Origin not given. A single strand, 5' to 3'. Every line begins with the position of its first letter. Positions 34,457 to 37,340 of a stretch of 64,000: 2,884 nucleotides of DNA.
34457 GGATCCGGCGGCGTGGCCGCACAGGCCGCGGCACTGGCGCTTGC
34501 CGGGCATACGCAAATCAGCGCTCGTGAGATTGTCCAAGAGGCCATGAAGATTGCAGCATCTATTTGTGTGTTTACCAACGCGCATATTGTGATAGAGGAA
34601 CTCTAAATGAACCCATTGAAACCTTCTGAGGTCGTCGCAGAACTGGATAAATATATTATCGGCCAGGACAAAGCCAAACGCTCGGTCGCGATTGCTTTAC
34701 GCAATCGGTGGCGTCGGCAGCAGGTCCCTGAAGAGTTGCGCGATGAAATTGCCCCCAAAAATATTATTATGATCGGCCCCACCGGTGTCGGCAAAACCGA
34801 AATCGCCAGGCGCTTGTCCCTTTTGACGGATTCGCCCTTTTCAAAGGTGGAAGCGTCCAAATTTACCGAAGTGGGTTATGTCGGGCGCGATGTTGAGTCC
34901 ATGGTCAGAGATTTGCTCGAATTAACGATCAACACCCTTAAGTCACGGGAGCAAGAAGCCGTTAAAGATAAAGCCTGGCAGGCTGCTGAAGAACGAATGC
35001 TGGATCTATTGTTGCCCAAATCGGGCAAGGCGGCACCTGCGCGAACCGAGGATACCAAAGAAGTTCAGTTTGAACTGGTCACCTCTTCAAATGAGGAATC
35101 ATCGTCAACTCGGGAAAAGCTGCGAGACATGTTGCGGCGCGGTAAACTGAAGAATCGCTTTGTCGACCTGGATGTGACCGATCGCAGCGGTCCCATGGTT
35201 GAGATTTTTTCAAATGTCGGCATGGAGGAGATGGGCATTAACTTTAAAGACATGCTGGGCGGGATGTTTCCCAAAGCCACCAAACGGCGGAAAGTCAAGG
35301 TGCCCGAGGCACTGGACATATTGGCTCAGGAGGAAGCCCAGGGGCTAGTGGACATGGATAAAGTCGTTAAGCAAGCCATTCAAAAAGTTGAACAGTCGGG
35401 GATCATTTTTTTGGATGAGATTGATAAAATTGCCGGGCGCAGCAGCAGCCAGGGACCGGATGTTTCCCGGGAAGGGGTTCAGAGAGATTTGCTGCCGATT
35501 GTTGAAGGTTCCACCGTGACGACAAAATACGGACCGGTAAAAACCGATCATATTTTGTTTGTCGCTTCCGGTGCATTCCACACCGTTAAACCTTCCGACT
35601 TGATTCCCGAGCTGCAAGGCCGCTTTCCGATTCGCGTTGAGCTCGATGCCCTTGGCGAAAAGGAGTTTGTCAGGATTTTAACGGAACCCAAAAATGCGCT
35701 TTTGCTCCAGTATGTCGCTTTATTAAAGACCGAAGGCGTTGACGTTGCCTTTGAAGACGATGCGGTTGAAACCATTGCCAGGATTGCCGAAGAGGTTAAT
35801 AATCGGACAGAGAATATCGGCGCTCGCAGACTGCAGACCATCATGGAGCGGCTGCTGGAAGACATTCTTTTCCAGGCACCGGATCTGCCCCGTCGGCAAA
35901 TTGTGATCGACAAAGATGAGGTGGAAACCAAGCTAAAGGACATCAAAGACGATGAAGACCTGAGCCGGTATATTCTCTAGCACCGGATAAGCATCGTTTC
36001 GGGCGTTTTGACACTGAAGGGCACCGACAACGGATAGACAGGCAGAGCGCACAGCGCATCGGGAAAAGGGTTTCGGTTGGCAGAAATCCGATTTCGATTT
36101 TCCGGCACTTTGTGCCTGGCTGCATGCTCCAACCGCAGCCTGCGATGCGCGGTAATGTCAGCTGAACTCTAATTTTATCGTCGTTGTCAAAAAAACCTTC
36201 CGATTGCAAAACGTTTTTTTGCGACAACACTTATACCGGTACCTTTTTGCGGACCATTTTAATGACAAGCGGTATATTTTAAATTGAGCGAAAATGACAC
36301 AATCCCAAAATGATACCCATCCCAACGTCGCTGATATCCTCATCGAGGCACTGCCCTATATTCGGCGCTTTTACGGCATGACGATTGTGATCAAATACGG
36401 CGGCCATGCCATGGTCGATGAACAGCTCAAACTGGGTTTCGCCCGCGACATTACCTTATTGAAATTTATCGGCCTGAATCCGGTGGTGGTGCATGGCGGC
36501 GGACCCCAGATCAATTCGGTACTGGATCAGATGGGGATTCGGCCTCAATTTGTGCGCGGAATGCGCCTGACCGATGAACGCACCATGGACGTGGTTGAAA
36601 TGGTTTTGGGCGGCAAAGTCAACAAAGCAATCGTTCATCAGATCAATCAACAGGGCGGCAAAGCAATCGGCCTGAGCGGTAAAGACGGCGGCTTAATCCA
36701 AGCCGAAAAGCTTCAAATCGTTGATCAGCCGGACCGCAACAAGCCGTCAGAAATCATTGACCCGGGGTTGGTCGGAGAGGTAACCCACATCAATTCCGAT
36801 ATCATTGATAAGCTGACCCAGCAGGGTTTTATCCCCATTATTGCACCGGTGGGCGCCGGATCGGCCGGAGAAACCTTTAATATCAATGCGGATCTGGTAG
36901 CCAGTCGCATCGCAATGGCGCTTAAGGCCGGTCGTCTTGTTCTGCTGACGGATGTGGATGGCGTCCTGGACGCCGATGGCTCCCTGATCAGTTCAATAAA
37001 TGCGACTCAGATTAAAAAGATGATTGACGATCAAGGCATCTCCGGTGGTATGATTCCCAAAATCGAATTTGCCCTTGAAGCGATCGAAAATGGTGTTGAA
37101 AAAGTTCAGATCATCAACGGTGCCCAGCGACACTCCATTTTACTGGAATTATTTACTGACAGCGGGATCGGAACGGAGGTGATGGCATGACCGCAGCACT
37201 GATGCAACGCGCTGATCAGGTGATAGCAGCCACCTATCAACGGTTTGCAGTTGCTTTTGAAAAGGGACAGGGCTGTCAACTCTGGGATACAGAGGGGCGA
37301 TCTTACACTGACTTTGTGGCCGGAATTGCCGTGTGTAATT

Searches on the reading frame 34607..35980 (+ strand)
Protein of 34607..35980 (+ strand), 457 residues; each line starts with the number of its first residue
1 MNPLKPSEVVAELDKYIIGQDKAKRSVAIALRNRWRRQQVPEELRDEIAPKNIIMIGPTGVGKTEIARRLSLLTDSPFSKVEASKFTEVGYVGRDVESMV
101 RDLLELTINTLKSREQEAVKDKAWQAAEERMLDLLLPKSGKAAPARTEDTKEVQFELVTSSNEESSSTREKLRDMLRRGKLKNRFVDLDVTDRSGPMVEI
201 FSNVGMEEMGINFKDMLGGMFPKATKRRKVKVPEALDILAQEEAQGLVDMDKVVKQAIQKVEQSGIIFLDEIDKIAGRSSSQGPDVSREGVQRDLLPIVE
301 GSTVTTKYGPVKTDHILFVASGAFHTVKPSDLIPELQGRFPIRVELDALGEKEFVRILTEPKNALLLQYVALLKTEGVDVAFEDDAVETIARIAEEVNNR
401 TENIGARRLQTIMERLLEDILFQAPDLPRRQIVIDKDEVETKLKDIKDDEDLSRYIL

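Call 80: search_protein_families(library=pfam, proteins=[window:34607-35980:+], max_evalue=1)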
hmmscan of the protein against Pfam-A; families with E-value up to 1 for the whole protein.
window:34607-35980:+ (457 aa): 22 families
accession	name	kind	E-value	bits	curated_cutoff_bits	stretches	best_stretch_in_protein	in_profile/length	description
PF07724.20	AAA_2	-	6.2e-32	111.4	27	2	203-343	13-166/166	AAA domain (Cdc48 subfamily)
PF00004.35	AAA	-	9e-15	55.7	21.2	2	247-346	39-129/131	ATPase family associated with various cellular activities (AAA)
PF07728.20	AAA_5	-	1.7e-07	31.8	22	1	52-88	1-38/139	AAA domain (dynein-related subfamily)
PF13401.12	AAA_22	-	0.0001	23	27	1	52-130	7-82/130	AAA domain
PF05496.18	RuvB_N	-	0.00015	22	27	1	13-163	6-141/159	Holliday junction DNA helicase RuvB P-loop domain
PF01078.27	Mg_chelatase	-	0.00056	19.8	20.3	1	51-85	23-56/207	Magnesium chelatase, subunit ChlI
PF13191.12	AAA_16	-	0.0011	20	32.6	1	50-184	24-132/167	AAA ATPase domain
PF10431.15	ClpB_D2-small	-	0.0013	19.1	21.9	1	350-424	2-67/81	C-terminal, D2-small domain, of ClpB protein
PF23841.1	Phage_tail_terminator_2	-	0.0018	18.7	27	1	95-178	15-97/161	Phage tail termination protein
PF00493.29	MCM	-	0.0065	16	23.3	1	9-83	18-91/224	MCM P-loop domain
PF00270.35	DEAD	-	0.0087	16.2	26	1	50-68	14-32/167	DEAD/DEAH box helicase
PF01695.23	IstB_IS21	-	0.012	15.5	24.1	1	51-70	93-112/238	IstB-like ATP binding protein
PF13238.12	AAA_18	-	0.013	16.4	29.4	1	53-102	1-34/128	AAA domain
PF03193.22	RsgA_GTPase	-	0.028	14.7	30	1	37-71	93-127/174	RsgA GTPase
PF00158.32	Sigma54_activat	-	0.034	14.3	20.2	0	50-81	22-56/168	Sigma-54 interaction domain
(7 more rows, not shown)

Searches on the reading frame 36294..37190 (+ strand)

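Call 80: search_protein_families(library=pfam, proteins=[window:36294-37190:+], max_evalue=1)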
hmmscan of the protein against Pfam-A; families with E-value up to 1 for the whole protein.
window:36294-37190:+ (298 aa): 1 family
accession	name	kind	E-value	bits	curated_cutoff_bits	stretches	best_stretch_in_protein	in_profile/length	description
PF00696.33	AA_kinase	-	5.3e-50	170.8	24.9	1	29-275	1-234/234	Amino acid kinase family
